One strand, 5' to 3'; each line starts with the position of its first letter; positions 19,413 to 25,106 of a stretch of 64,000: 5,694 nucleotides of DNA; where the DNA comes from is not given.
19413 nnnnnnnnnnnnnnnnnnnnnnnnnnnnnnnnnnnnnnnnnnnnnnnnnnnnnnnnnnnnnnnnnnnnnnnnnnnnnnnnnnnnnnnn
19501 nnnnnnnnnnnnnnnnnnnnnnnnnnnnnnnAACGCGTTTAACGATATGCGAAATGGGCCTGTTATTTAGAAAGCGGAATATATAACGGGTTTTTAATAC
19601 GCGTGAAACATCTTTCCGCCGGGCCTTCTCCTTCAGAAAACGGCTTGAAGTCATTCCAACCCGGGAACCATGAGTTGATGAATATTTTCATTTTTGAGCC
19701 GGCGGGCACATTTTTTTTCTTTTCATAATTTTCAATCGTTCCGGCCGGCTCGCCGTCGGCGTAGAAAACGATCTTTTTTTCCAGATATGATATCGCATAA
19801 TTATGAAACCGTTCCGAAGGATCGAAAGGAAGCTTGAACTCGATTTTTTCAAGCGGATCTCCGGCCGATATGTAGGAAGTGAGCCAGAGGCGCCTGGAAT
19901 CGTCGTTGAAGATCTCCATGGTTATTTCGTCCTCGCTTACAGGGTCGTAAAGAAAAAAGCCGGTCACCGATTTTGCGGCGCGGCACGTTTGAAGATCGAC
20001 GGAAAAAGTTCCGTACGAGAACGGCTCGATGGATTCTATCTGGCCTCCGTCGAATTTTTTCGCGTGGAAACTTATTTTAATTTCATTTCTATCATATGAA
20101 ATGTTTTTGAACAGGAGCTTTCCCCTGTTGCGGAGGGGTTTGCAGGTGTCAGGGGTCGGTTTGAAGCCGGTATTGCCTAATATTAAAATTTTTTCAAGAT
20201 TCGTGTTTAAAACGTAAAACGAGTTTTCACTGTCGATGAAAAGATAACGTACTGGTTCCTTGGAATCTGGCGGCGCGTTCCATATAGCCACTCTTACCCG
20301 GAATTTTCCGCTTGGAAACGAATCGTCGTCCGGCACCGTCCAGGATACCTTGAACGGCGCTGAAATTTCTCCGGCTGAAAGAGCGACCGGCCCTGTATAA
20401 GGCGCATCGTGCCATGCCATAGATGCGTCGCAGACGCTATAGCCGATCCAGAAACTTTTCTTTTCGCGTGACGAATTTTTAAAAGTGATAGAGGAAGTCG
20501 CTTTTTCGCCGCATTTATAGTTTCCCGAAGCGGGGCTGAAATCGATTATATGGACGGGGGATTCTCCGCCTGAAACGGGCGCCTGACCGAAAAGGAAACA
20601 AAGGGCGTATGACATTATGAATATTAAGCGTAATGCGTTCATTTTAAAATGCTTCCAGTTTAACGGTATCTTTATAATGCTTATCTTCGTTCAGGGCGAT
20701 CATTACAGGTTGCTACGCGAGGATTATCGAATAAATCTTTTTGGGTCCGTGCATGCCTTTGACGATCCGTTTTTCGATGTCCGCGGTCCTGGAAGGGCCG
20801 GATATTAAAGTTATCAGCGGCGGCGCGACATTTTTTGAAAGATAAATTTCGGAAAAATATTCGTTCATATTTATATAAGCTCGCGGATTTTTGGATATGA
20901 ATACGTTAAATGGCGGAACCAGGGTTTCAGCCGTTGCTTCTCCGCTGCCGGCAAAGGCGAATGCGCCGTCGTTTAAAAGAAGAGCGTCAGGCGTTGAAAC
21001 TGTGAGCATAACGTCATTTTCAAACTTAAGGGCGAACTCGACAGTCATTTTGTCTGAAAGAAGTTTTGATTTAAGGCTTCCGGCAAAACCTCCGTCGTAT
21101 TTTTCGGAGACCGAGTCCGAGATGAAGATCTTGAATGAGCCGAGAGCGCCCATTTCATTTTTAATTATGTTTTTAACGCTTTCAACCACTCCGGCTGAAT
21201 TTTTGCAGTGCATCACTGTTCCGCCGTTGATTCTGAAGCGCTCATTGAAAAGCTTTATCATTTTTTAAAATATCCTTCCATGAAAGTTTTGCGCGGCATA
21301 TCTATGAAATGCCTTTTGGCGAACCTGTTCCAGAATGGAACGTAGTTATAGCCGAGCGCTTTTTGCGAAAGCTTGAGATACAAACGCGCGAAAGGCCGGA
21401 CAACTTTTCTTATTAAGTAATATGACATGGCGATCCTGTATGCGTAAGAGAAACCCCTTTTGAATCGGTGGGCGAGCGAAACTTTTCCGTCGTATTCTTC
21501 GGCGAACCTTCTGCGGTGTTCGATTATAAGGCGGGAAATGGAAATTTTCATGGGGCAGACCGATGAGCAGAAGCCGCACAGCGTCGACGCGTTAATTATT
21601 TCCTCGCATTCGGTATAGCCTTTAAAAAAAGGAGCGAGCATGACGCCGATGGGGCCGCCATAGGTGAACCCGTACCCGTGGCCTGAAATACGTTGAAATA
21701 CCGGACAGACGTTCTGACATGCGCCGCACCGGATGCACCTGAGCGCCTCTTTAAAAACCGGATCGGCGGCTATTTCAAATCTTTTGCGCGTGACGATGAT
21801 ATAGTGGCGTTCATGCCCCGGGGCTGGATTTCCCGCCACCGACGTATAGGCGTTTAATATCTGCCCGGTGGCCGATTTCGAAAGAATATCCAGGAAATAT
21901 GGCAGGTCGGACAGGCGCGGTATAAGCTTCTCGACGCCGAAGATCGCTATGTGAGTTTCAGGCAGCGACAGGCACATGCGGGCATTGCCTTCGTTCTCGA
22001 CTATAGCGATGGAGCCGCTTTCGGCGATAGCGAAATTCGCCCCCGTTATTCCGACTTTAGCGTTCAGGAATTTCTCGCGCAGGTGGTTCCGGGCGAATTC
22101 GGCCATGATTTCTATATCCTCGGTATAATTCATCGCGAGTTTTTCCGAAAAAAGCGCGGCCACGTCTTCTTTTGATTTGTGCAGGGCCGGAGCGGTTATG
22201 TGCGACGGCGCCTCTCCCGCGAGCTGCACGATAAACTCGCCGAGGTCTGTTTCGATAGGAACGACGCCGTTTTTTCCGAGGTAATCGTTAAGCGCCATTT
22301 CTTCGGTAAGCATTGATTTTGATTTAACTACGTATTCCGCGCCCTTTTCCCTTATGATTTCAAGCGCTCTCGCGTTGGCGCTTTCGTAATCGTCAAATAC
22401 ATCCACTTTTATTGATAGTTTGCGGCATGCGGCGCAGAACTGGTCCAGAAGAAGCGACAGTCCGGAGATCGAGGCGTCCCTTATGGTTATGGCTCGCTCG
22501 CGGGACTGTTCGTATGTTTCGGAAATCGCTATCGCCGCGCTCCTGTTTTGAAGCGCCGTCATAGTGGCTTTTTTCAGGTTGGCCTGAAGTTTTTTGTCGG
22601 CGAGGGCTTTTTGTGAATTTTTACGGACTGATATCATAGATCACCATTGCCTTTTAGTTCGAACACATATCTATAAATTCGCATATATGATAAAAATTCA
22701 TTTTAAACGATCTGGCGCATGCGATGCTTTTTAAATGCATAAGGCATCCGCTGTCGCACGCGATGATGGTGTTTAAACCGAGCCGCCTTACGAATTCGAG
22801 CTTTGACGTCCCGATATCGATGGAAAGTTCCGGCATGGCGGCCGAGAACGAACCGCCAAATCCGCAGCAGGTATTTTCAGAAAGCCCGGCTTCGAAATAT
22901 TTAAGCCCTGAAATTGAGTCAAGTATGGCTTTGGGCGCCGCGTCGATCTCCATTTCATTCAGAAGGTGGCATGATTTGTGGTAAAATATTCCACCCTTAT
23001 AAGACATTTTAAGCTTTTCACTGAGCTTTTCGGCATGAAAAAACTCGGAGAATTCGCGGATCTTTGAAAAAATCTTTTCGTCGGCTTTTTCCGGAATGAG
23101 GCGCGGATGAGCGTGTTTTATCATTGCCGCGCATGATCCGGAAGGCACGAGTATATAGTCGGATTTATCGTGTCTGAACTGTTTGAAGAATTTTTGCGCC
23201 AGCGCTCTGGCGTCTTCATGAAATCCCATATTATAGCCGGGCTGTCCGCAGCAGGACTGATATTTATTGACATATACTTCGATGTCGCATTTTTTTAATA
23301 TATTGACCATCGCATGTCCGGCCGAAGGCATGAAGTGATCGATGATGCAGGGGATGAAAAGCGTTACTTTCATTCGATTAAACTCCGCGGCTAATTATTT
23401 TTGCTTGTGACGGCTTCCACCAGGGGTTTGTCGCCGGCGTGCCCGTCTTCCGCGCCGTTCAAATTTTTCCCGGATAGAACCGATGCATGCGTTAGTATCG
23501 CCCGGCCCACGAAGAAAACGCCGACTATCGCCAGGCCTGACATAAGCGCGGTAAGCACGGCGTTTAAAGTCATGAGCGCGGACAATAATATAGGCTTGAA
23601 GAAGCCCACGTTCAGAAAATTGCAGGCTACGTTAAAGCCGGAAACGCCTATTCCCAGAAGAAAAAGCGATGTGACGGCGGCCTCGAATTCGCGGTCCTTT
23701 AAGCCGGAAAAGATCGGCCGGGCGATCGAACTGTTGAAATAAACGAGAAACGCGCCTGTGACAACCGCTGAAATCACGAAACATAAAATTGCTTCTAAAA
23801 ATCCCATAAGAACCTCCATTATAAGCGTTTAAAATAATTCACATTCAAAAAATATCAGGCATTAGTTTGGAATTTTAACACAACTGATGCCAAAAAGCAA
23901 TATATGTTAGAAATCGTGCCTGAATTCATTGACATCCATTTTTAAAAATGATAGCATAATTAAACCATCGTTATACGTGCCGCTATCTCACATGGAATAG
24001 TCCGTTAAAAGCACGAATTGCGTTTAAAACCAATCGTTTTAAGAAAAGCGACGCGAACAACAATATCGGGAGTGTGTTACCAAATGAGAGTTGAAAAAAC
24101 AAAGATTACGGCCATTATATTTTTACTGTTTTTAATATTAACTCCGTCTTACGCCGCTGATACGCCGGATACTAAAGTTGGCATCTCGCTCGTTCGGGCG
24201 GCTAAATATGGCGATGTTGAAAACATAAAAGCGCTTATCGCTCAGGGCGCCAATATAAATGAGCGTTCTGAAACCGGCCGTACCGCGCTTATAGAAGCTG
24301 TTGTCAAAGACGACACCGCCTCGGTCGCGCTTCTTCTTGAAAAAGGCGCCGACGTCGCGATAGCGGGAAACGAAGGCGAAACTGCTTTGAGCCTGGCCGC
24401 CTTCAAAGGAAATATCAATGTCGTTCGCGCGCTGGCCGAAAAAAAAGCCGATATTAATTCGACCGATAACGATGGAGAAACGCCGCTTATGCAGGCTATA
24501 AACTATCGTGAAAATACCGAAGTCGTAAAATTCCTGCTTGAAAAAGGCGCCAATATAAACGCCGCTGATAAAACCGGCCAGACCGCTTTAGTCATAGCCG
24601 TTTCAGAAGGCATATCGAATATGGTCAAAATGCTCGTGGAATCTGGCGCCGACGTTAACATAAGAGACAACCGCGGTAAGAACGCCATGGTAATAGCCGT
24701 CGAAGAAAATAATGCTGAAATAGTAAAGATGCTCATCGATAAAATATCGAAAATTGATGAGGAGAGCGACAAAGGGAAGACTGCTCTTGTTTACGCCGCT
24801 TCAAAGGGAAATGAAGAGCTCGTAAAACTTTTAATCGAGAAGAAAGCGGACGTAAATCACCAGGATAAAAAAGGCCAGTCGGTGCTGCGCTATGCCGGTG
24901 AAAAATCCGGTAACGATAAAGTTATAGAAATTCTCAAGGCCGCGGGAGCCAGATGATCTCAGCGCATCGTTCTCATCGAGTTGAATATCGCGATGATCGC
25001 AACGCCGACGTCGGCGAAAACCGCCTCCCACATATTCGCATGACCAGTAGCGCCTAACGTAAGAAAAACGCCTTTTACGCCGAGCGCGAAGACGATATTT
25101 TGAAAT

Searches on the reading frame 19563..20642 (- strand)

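Call 45: search_protein_families(library=pfam, proteins=[window:19563-20642:-], max_evalue=0.00001)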
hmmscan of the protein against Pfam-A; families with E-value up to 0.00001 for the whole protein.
window:19563-20642:- (359 aa): 1 family
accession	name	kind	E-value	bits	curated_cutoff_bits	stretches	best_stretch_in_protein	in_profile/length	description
PF00722.28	Glyco_hydro_16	-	1.9e-21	76.8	22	1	181-325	14-157/175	Glycosyl hydrolases family 16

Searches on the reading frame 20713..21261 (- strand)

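Call 45: search_protein_families(library=pfam, proteins=[window:20713-21261:-], max_evalue=0.00001)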
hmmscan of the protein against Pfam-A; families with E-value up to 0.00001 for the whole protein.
window:20713-21261:- (182 aa): 1 family
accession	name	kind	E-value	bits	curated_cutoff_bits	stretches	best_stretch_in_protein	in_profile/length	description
PF02589.21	LUD_dom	-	5e-11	43.1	22.6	1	105-181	107-189/189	LUD domain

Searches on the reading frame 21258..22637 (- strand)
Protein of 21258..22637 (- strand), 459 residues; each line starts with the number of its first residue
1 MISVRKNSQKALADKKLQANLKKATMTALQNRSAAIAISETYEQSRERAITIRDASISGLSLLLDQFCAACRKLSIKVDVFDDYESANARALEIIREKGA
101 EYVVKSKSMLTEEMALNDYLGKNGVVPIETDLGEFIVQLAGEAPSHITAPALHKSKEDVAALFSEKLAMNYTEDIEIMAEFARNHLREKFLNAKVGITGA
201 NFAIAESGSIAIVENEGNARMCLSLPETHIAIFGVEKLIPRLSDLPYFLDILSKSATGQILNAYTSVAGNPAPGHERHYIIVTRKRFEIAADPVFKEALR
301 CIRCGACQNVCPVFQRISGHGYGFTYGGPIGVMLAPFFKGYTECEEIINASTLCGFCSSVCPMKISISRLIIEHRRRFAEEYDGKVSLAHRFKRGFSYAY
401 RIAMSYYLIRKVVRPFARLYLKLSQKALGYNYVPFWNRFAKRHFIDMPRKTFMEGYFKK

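Call 45: search_protein_families(library=pfam, proteins=[window:21258-22637:-], max_evalue=0.00001)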
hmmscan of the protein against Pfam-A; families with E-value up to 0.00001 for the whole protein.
window:21258-22637:- (459 aa): 4 families
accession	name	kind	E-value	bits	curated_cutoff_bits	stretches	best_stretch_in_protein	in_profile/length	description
PF02589.21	LUD_dom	-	2e-39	135.7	22.6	1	65-271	2-164/189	LUD domain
PF13183.11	Fer4_8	-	2.5e-13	50.8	27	1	297-365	1-68/68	4Fe-4S dicluster domain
PF00037.32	Fer4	-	1.6e-06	28.1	21.1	0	300-313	7-20/24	4Fe-4S binding domain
PF13237.11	Fer4_10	-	7.2e-06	26.3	25.5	0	296-362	4-53/53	4Fe-4S dicluster domain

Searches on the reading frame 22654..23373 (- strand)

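Call 45: search_protein_families(library=pfam, proteins=[window:22654-23373:-], max_evalue=0.00001)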
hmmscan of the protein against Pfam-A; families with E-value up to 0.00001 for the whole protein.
window:22654-23373:- (239 aa): 1 family
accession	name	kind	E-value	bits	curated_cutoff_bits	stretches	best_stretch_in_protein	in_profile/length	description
PF02754.22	CCG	-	3e-31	107.8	20.6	2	3-86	1-85/85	Cysteine-rich domain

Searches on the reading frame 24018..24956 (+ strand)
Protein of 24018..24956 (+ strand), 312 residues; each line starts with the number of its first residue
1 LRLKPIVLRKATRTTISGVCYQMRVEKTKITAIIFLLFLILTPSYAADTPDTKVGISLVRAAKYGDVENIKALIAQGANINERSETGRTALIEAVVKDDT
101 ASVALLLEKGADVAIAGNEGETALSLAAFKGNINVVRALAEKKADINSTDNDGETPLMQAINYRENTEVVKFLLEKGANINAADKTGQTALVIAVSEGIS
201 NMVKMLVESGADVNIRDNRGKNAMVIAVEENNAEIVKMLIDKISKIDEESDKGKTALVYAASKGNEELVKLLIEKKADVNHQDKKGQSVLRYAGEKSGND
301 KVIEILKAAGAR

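Call 45: search_protein_families(library=pfam, proteins=[window:24018-24956:+], max_evalue=0.00001)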
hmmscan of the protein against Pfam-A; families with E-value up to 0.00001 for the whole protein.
window:24018-24956:+ (312 aa): 7 families
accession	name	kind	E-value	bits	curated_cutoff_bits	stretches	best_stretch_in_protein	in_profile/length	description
PF12796.13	Ank_2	-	5.5e-53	177.9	27.3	3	144-217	20-90/90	Ankyrin repeats (3 copies)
PF00023.36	Ank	-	9.4e-52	170.5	21.1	3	152-185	1-33/33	Ankyrin repeat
PF13637.12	Ank_4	-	1.3e-46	156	22.7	5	126-174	3-50/50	Ankyrin repeats (many copies)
PF13606.12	Ank_3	-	4.3e-37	121.8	22.3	0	253-281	2-30/30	Ankyrin repeat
PF13857.12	Ank_5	-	7.2e-36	122.3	27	3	139-194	1-56/56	Ankyrin repeats (many copies)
PF23745.1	ANK_LRRK2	-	1.5e-13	51.1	27.5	0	151-244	28-117/130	LRRK2 ANK repeat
PF24521.3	Ank_KRIT1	-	8.8e-09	35.7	80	0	89-177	20-108/149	KRIT1 ankyrin-repeats domain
